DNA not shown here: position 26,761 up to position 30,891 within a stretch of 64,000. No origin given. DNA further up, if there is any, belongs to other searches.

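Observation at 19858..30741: Rhs polymorphic toxin locus: LamG/TSP3 surface protein, a 2245-aa Rhs protein with an HExxH-containing C-terminal tip, and a zinc-ribbon putative immunity gene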

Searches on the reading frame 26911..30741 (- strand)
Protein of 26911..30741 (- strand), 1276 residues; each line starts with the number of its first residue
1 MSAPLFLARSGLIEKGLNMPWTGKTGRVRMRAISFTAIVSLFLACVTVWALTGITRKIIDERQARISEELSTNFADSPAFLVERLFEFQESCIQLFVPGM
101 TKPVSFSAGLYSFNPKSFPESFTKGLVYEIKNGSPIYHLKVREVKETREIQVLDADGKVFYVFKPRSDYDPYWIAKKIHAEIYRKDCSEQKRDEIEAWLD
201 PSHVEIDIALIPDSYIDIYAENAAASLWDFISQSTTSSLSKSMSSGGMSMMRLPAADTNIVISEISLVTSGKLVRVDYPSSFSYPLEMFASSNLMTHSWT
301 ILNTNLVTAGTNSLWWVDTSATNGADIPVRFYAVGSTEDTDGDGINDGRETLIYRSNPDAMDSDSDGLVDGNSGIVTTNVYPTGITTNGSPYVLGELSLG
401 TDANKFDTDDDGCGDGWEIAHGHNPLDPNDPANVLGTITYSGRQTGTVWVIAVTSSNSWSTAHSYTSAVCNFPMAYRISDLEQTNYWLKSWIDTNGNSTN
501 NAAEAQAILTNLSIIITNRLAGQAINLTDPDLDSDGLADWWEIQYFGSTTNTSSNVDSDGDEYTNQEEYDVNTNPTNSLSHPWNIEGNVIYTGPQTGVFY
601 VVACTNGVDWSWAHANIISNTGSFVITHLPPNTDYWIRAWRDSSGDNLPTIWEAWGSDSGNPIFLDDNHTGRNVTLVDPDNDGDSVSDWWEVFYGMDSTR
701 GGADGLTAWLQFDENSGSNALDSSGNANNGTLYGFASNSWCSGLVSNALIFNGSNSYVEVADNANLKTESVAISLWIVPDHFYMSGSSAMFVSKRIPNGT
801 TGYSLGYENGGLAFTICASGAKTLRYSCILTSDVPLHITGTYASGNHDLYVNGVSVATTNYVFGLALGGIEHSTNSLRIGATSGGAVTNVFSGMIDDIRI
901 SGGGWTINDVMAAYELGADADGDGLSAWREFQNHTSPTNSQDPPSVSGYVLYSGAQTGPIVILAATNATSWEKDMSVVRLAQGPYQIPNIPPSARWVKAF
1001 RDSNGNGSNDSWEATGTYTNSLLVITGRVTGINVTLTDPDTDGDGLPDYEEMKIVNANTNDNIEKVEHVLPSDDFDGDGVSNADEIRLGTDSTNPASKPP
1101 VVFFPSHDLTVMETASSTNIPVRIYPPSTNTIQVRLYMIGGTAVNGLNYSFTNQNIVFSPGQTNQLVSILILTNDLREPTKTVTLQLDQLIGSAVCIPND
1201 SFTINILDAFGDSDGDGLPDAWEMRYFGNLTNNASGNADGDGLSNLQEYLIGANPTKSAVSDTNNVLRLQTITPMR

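Call 7: search_protein_families(library=pfam, proteins=[window:26911-30741:-], max_evalue=0.01)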
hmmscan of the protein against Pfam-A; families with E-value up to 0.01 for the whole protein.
window:26911-30741:- (1276 aa): 3 families
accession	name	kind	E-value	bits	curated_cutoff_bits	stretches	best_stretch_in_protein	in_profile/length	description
PF18884.5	TSP3_bac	-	4.4e-18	65.2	25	4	1040-1054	1-15/22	Bacterial TSP3 repeat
PF13385.13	Laminin_G_3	-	2.7e-16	60.5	27.6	1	752-901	1-141/151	Concanavalin A-like lectin/glucanases superfamily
PF03160.20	Calx-beta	-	6.8e-09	36.2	27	1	1098-1208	4-117/119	Calx-beta domain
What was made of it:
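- LamG, TSP3 and Calx-beta are adhesion-type domains (call 7).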

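Call 9: search_protein_families(library=ncbifam, proteins=[window:26911-30741:-], max_evalue=0.001)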
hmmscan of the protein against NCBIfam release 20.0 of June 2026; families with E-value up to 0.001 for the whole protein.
window:26911-30741:- (1276 aa): 5 families
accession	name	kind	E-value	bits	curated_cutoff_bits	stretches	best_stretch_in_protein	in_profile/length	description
NF042425.1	Amuc_1099_fam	equivalog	2.8e-13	50.2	50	1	540-583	112-155/321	Amuc_1099 family pilus-like system protein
NF047639.1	throspo3_MtsD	equivalog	9.6e-06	24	800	1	1210-1258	480-530/651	cell-cell cohesion protein MtsD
NF041762.1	diheme_GEGP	equivalog_domain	0.00018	20.8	300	0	554-584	93-123/359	GEGP motif-containing diheme protein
NF038115.1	SVAGG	subfamily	0.00018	20.7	150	1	1093-1184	257-351/407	SVAGG family GlyGly-CTERM protein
TIGR00845.1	caca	equivalog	0.00023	19.1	679.85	1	1094-1187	389-483/921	sodium/calcium exchanger 1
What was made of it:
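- Checked: For the upstream protein: Laminin_G_3 E 2.7e-16, TSP3_bac E 4e-18 and Calx-beta E 7e-9 (calls 7, 9).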
